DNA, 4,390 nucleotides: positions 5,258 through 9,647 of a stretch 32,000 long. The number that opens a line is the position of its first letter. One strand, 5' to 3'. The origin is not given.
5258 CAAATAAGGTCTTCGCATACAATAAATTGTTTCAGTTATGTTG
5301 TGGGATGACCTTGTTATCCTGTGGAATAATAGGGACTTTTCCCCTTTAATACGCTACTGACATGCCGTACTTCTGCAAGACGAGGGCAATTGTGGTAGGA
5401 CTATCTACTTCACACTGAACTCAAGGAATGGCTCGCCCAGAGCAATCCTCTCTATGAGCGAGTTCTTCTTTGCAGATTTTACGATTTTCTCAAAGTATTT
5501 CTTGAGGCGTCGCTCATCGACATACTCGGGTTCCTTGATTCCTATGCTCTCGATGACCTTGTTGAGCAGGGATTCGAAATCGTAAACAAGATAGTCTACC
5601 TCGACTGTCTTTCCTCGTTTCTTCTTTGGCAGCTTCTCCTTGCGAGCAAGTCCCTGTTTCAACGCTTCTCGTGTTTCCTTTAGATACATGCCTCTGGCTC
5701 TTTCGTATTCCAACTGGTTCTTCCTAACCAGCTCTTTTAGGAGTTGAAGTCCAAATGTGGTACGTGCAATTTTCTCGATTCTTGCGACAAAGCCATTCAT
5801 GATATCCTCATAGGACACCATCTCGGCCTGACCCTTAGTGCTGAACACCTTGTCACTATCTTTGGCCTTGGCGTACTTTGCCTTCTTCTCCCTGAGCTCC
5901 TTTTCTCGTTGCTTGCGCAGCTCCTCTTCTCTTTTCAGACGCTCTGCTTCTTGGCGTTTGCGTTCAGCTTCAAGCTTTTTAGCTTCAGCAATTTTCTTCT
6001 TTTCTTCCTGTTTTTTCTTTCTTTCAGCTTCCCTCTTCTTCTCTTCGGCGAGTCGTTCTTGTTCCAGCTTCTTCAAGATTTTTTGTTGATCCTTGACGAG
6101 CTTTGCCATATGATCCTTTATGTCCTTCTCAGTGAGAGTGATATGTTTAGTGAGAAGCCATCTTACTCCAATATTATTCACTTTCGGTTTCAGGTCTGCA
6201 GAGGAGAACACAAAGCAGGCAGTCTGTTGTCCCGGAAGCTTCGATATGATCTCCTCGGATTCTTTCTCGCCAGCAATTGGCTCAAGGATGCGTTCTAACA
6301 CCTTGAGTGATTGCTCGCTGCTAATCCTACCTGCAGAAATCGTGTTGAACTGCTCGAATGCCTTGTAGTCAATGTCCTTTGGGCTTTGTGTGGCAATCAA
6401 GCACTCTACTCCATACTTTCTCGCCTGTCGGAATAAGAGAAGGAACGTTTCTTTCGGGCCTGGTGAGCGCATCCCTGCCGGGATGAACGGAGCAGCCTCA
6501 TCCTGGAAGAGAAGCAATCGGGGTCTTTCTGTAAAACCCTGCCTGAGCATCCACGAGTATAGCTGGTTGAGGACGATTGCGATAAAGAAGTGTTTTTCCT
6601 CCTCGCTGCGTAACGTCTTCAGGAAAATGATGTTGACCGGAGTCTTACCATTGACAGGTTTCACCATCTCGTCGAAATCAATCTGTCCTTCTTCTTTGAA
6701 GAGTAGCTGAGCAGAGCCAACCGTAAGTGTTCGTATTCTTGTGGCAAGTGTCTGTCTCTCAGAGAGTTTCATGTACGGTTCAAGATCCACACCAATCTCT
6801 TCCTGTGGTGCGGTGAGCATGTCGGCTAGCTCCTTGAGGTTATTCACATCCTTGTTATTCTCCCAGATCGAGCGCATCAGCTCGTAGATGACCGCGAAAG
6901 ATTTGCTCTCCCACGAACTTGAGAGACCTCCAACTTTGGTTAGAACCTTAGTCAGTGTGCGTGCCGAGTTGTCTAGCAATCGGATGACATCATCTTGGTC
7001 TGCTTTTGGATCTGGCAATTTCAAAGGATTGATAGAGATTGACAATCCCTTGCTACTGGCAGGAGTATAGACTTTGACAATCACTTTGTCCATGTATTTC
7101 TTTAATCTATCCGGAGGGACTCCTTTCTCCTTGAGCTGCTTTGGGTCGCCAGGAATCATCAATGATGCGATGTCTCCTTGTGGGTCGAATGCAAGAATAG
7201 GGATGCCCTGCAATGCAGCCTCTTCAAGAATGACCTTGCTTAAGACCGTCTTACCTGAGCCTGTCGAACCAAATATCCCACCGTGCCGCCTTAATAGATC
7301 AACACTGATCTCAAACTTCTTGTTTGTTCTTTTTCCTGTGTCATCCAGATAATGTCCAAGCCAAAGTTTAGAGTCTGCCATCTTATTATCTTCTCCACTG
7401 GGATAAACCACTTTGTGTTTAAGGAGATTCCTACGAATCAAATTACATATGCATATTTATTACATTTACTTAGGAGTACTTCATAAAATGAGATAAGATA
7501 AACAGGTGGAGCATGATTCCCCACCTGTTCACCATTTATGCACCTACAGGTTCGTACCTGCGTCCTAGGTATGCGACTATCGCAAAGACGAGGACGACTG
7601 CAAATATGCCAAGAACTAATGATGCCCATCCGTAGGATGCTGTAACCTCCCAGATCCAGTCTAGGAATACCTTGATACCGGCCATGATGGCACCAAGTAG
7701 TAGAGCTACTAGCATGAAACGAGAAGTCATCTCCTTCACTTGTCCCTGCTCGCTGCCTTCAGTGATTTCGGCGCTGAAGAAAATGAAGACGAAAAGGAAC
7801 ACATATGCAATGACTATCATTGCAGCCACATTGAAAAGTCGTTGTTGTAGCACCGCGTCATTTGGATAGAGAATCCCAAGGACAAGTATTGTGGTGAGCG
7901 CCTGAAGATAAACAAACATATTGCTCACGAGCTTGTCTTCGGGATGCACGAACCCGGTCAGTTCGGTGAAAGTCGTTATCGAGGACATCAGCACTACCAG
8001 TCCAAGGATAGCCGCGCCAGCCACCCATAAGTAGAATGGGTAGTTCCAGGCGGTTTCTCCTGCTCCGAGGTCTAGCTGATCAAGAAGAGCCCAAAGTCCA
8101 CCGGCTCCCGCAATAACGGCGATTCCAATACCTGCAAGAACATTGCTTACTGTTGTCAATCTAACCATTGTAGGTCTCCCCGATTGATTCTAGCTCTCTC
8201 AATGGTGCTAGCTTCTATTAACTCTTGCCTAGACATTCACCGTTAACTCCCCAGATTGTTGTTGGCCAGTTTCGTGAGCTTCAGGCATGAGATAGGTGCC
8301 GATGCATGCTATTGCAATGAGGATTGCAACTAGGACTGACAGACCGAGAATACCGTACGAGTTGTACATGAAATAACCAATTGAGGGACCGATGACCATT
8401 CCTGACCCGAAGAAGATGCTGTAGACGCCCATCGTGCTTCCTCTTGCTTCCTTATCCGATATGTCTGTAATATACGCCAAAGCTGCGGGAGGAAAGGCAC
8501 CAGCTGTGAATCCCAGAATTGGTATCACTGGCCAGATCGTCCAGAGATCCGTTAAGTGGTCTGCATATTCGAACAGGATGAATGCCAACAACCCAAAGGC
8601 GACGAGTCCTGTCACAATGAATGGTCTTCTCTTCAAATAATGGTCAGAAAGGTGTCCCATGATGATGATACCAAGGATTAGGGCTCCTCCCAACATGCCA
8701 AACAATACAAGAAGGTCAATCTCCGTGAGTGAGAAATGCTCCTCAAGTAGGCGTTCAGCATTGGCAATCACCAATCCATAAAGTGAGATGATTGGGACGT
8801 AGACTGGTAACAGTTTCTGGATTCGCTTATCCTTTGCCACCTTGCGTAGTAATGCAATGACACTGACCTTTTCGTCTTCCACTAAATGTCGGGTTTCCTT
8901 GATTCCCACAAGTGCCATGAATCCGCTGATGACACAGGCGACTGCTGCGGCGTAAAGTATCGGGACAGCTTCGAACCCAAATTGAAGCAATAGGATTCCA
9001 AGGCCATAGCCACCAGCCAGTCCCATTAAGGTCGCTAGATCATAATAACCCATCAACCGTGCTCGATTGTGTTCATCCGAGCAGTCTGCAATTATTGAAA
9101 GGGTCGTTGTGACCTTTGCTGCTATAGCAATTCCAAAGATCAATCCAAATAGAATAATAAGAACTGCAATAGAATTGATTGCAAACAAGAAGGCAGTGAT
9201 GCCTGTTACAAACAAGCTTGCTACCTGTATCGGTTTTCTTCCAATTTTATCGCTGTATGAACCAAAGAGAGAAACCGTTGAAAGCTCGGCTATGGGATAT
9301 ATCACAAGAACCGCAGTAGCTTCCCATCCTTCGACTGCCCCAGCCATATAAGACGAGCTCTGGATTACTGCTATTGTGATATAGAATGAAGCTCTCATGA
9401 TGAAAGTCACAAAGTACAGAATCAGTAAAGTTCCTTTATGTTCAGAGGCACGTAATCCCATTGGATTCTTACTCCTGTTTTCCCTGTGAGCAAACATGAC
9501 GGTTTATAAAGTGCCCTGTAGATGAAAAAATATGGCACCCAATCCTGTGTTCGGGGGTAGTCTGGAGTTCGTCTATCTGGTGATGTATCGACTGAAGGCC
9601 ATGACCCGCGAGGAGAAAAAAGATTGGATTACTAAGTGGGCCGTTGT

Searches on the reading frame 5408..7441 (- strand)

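Call 12: search_protein_families(library=pfam, proteins=[window:5408-7441:-], max_evalue=0.001)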
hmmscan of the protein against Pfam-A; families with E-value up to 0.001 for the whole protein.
window:5408-7441:- (678 aa): 3 families
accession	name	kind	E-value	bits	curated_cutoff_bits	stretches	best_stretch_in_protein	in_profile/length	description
PF01935.23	DUF87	-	5.6e-13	49.9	23.2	1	41-216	12-146/220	Helicase HerA, central domain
PF05872.18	HerA_C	-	6.3e-10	38.7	22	1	38-108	8-78/502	Helicase HerA-like C-terminal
PF10412.15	TrwB_AAD_bind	-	0.0002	20.8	20.5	0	46-90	10-54/387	Type IV secretion-system coupling protein DNA-binding domain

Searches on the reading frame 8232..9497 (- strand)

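Call 12: search_protein_families(library=pfam, proteins=[window:8232-9497:-], max_evalue=0.001)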
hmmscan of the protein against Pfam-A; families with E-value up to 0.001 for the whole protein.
window:8232-9497:- (422 aa): 3 families
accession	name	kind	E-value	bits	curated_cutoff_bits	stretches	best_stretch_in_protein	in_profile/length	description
PF07690.21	MFS_1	-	2.2e-42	145.6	33.4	2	240-414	13-183/347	Major Facilitator Superfamily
PF00083.30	Sugar_tr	-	3.5e-10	39.8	22.3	2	60-210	48-203/452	Sugar (and other) transporter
PF03209.21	PUCC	-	2.6e-08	33.8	21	1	103-359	81-341/401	PUCC protein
